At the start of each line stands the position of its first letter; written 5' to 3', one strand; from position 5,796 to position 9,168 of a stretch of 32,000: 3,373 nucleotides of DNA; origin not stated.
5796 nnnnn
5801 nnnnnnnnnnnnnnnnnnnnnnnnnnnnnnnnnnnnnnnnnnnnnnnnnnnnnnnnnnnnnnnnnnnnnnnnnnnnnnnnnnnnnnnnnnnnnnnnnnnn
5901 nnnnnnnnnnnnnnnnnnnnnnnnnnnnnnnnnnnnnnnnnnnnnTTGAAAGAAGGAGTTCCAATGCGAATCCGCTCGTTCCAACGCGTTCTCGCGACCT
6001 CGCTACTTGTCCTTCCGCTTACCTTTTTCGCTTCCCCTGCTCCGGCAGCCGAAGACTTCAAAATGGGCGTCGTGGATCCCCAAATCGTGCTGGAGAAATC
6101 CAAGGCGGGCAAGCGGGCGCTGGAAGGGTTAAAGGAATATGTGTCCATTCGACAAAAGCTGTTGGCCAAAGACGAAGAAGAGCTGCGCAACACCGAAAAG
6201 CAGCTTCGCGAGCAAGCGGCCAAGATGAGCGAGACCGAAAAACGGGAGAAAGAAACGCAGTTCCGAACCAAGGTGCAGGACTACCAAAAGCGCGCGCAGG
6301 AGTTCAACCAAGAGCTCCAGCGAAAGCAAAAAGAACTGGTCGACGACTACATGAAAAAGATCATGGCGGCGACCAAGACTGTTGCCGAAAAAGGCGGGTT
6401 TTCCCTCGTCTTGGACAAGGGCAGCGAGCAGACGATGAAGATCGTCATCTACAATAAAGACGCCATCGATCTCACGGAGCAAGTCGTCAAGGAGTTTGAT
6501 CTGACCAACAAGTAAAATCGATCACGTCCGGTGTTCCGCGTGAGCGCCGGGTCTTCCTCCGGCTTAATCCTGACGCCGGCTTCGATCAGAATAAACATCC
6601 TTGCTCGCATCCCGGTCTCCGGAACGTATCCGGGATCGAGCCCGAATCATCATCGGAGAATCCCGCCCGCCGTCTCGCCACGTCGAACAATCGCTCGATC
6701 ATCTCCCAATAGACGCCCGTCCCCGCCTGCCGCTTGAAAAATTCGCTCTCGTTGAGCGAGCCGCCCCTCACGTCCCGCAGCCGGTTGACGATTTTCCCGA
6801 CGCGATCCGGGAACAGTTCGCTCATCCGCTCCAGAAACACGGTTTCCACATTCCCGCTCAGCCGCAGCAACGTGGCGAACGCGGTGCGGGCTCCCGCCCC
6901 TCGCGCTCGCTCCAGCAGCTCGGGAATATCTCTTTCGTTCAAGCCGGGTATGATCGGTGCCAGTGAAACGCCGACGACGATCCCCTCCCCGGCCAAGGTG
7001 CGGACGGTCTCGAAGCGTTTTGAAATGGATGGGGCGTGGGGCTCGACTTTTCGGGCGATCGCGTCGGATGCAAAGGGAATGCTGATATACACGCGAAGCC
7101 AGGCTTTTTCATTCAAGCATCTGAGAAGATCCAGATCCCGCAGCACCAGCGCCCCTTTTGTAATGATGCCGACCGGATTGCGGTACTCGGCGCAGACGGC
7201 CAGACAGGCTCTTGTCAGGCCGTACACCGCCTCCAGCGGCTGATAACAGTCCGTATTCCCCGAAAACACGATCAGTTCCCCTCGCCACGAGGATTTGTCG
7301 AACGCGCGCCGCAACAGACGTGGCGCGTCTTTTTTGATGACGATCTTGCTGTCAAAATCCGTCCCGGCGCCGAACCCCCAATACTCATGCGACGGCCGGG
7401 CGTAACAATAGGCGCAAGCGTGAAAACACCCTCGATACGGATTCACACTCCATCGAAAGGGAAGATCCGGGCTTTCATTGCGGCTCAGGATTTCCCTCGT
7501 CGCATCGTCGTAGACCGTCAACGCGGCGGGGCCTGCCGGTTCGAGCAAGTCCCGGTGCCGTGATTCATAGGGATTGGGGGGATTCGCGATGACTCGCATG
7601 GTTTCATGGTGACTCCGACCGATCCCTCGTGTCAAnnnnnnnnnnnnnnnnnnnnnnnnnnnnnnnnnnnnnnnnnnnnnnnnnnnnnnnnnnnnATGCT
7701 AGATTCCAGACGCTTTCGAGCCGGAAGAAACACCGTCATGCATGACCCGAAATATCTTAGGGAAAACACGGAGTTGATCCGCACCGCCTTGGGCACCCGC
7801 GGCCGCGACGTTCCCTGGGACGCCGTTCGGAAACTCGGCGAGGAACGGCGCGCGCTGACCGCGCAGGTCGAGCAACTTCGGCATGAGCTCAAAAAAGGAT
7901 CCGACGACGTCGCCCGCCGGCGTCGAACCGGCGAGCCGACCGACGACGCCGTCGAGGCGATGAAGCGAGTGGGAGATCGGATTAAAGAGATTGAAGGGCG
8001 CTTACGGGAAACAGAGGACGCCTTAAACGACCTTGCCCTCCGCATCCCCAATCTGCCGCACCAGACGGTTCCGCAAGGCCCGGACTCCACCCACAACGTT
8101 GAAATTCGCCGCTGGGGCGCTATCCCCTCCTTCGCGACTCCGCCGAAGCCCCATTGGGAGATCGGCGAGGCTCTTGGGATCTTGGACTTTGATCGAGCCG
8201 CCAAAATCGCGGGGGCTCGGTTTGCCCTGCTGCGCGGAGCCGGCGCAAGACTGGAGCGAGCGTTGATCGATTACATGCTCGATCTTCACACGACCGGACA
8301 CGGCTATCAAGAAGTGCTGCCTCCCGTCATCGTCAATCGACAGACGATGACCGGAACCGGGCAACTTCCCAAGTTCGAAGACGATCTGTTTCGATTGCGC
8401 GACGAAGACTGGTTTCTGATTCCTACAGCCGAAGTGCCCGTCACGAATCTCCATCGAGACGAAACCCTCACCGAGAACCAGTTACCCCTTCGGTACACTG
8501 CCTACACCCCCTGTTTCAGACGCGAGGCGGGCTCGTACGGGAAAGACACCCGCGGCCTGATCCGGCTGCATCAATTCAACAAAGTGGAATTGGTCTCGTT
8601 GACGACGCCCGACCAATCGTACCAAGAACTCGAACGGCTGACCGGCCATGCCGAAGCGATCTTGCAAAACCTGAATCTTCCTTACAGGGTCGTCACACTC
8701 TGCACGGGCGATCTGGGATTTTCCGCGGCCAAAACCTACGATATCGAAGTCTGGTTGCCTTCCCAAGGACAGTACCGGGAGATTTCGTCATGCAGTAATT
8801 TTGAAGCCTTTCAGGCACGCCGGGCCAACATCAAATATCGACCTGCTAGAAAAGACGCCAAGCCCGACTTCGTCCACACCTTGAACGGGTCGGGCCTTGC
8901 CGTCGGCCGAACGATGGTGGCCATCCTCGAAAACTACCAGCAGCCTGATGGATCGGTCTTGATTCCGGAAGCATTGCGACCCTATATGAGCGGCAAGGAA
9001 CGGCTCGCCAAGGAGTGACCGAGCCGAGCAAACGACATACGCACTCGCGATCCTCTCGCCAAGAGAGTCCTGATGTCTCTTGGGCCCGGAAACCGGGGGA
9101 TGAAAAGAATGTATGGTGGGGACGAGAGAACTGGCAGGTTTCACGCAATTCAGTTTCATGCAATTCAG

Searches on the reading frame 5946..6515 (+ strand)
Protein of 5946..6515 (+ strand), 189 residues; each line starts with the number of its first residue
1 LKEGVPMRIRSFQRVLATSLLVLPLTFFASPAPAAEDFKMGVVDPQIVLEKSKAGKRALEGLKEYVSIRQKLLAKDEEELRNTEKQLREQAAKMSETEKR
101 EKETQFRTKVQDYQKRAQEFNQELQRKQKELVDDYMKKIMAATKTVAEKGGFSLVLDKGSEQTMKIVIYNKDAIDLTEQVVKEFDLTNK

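Call 93: search_protein_families(library=ncbifam, proteins=[window:5946-6515:+], max_evalue=0.001)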
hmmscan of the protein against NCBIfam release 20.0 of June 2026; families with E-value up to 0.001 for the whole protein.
window:5946-6515:+ (189 aa): 1 family
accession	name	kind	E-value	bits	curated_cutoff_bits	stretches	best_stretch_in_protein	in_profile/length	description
NF008047.0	PRK10780.1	equivalog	9.6e-11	42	237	1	25-183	12-163/165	molecular chaperone Skp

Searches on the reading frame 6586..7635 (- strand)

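Call 92: search_protein_families(library=pfam, proteins=[window:6586-7635:-], max_evalue=0.001)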
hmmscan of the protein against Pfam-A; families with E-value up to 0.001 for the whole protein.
window:6586-7635:- (349 aa): 1 family
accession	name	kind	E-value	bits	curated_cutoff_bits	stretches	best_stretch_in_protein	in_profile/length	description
PF04055.27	Radical_SAM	-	1.2e-14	55.2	29.5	1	64-243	1-165/166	Radical SAM superfamily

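Call 93: search_protein_families(library=ncbifam, proteins=[window:6586-7635:-], max_evalue=0.001)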
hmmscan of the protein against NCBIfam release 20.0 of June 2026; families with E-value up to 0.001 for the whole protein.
window:6586-7635:- (349 aa): 4 families
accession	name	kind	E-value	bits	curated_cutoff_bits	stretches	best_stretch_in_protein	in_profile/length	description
NF033668.1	rSAM_PA0069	hypoth_equivalog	2e-108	362.5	360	1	31-344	28-341/348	PA0069 family radical SAM protein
NF038135.1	rSAM_Rv2578c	equivalog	1.3e-63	215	430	1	36-281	35-284/317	Rv2578c family radical SAM protein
NF038136.1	rSAM_Rv_intein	exception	3.5e-54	184.6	700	2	77-277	335-537/574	intein-containing Rv2578c family radical SAM protein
TIGR04470.1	rSAM_mob_pairB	equivalog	4.4e-20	72.2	410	1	61-279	19-223/285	radical SAM mobile pair protein B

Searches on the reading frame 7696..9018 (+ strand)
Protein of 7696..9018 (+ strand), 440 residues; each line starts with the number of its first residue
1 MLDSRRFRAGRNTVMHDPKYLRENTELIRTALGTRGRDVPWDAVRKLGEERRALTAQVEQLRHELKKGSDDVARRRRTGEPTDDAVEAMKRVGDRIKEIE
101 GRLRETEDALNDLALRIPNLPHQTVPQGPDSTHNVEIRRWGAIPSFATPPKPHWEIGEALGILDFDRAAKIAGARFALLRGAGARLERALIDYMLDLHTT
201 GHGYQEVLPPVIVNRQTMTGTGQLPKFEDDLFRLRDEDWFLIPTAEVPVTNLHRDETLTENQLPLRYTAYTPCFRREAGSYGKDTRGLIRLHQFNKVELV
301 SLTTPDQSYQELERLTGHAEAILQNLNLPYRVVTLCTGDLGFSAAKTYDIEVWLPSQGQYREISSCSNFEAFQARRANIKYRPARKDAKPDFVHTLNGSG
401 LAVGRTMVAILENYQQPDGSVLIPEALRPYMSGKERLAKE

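Call 92: search_protein_families(library=pfam, proteins=[window:7696-9018:+], max_evalue=0.001)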
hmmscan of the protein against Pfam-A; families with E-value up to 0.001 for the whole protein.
window:7696-9018:+ (440 aa): 2 families
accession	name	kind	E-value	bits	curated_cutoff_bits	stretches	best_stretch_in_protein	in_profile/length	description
PF00587.30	tRNA-synt_2b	-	6.7e-44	150.5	29.3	1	236-414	8-179/179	tRNA synthetase class II core domain (G, H, P, S and T)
PF02403.27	Seryl_tRNA_N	-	2.4e-21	76.4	28.2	1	15-121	1-108/108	Seryl-tRNA synthetase N-terminal domain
